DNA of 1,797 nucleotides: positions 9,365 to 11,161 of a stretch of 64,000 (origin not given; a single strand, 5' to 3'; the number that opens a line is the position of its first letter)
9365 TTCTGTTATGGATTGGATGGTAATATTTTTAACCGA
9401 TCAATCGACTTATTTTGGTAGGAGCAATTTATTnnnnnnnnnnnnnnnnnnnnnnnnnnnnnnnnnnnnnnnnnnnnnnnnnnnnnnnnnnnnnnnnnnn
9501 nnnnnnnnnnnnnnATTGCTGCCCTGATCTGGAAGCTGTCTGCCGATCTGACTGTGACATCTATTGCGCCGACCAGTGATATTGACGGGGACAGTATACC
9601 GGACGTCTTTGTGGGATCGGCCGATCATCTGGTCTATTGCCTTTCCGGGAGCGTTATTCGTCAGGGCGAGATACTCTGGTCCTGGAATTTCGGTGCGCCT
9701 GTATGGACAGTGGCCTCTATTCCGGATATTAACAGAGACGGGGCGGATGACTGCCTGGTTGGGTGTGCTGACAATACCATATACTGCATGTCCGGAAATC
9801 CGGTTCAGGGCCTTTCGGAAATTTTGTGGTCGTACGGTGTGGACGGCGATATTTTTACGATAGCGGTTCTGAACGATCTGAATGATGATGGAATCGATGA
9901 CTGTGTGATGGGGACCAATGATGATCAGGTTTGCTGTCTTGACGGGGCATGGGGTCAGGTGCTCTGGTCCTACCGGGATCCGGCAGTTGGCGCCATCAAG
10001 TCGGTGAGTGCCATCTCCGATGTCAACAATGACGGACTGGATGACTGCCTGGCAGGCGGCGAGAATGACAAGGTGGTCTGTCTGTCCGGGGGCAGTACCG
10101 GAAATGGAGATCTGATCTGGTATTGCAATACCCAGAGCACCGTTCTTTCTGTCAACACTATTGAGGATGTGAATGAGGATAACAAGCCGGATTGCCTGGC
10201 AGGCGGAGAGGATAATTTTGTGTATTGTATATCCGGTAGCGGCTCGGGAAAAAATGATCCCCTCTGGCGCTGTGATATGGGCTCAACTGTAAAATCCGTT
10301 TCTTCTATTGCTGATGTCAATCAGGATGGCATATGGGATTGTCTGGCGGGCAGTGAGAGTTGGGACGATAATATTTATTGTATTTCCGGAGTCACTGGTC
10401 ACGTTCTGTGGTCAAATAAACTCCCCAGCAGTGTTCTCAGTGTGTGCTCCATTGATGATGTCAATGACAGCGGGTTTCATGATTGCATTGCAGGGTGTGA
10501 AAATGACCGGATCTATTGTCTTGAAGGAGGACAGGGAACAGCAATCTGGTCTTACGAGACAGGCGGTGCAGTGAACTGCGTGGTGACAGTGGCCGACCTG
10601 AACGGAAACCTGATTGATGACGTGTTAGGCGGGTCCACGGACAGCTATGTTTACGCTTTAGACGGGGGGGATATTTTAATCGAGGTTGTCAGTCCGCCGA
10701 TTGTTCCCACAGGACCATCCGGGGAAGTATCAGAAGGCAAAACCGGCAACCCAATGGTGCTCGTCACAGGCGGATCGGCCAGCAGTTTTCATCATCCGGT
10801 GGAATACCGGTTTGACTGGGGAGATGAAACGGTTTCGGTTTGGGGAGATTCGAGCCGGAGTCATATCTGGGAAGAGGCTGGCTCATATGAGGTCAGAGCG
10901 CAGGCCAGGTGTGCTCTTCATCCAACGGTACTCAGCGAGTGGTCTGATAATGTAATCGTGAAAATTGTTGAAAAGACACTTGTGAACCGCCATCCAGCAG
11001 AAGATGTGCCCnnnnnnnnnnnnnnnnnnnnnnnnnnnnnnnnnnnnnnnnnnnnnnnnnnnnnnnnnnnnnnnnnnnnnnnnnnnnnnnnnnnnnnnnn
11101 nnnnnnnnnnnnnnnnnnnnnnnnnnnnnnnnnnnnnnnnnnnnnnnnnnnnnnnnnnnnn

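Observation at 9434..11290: T9SS-exported integrin-like (FG-GAP) beta-propeller embedded in the EPS operon: a candidate surface lectin or anchor for the polymer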

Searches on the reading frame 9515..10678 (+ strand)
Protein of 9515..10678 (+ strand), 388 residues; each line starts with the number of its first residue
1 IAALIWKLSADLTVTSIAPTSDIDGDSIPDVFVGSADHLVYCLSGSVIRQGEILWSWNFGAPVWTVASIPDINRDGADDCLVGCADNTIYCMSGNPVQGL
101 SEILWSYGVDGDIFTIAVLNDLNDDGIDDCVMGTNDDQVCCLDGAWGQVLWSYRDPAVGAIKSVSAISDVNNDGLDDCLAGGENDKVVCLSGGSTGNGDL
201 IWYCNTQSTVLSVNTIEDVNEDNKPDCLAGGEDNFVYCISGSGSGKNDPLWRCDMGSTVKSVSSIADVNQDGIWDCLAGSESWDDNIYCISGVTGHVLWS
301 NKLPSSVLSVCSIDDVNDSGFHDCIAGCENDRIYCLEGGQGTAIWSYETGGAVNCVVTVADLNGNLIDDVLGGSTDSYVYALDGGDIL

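Call 49: search_solved_structures(query=A5, max_evalue=1, show_alignments=0)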
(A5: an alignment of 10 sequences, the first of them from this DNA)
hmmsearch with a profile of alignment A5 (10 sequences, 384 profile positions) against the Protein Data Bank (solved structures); distinct sequences matched with E-value up to 1: 80 (the best 60 are shown).
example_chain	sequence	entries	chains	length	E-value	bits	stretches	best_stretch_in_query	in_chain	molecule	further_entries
8prj_A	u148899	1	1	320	2.4e-16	63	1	33-380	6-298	v31Bagel8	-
8pra_A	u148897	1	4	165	1.7e-07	33.8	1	193-379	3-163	Cell surface protein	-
6vbu_2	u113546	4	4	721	1.2e-06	31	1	243-338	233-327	Bardet-Biedl syndrome 2 protein homolog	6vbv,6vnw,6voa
8prs_A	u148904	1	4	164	1.5e-06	30.7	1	215-380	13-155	nvBagel4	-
9o5a_G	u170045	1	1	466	3.7e-06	29.4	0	213-277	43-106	KICSTOR complex protein ITFG2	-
25ge_B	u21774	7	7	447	5.7e-06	28.8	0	214-277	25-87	KICSTOR complex protein ITFG2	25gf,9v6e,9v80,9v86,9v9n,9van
7eq5_A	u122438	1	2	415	2.3e-05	26.8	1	224-303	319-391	Membrane associated protein kinase with beta-propeller domain, pyrrolo-quinoline quinone b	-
9ind_A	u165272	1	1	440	6.4e-05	25.3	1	117-180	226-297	Integrin alpha-V heavy chain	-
8tcf_A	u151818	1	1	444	7.6e-05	25.1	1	117-180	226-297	Integrin alpha-V heavy chain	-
8tcg_A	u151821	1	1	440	7.6e-05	25.1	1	117-180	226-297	Integrin alpha-V heavy chain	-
8ij5_E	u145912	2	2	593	0.00011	24.6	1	117-180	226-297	Integrin alpha-V heavy chain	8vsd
8w30_A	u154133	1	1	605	0.00011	24.5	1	117-180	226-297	Integrin alpha-V heavy chain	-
5nem_A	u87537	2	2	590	0.00018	23.8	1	117-180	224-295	Integrin alpha-V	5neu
9cz7_A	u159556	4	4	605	0.00018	23.8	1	117-180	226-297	Integrin alpha-V heavy chain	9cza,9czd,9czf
5ner_A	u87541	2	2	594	0.00019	23.8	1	117-180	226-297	Integrin alpha-V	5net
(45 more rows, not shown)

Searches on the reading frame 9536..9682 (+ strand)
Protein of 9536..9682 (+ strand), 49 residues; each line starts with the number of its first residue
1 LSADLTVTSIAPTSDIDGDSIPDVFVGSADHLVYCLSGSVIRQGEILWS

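Call 59: search_solved_structures(query=A6, max_evalue=0.1, show_alignments=0)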
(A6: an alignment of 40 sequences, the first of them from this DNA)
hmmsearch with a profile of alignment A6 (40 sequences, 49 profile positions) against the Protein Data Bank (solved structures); distinct sequences matched with E-value up to 0.1: 64 (the best 60 are shown).
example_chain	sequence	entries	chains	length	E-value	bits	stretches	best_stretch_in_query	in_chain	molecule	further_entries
7ceb_A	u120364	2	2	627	6.5e-09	38.5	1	9-29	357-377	Integrin alpha-6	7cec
8prj_A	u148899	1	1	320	8e-09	38.2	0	25-38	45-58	v31Bagel8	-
4g1e_A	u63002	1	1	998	1.8e-07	33.9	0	9-42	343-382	Integrin alpha-V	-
9p6s_A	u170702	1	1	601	1.8e-07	33.9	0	12-27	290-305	Integrin alpha-5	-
6uja_A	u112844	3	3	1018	2e-07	33.7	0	9-42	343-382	Integrin alpha-V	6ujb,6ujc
8xei_A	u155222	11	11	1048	2.3e-07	33.5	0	9-42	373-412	Integrin alpha-V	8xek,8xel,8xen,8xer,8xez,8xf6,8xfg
3fcu_A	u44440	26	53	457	3.2e-07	33.1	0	12-27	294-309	Integrin, alpha 2b | Integrin alpha-IIb | Integrin alphaIIB beta3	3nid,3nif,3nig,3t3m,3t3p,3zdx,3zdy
3vi3_A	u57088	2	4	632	3.5e-07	33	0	12-27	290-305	Integrin alpha-5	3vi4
4z7n_A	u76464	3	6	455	4e-07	32.8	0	12-27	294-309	Integrin alpha-IIb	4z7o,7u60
4z7q_A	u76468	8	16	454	4.1e-07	32.7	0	12-27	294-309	Integrin alpha-IIb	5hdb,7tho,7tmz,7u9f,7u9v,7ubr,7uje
9iuj_A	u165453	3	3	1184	4.1e-07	32.7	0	9-42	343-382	Integrin alpha-V,Integrin alpha-V,Uncharacterized protein DKFZp686C11235 | Integrin alpha-V,Integrin alpha-v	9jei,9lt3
9nab_B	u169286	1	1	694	4.9e-07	32.5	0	12-27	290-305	Human Integrin alpha 5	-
9cz7_A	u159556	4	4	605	5.4e-07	32.4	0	9-42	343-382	Integrin alpha-V heavy chain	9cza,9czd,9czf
8w30_A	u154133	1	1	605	5.4e-07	32.4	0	9-42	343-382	Integrin alpha-V heavy chain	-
7td8_A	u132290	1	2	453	5.5e-07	32.3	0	12-27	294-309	Integrin alpha-IIb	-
2z8r_A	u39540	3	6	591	0.011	18.5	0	12-28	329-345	YesW protein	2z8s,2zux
4up4_A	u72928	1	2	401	0.013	18.4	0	13-35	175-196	LECTIN PVL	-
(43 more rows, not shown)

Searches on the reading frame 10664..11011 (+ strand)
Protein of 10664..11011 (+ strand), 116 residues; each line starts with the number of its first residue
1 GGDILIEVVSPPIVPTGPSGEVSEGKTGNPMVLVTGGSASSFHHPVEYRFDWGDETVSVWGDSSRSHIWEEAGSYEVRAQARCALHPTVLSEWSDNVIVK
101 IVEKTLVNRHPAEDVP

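Call 5: search_protein_families(library=ncbifam, proteins=[window:10664-11011:+], max_evalue=10)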
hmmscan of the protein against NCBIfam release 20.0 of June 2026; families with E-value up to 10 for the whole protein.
seq(116 aa): 0 families

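Call 6: search_protein_families(library=pfam, proteins=[window:10664-11011:+], max_evalue=10)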
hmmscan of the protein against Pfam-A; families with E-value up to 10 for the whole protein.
seq(116 aa): 3 families
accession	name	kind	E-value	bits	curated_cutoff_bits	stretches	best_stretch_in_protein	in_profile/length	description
PF00801.26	PKD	-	4.9e-05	23.7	23.5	1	43-81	27-65/80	PKD domain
PF18911.6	PKD_4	-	6.2e-05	23.4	27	1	19-78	8-65/85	PKD domain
PF07233.18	DUF1425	-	0.17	12.2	28.3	1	33-56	31-54/96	Protein of unknown function (DUF1425)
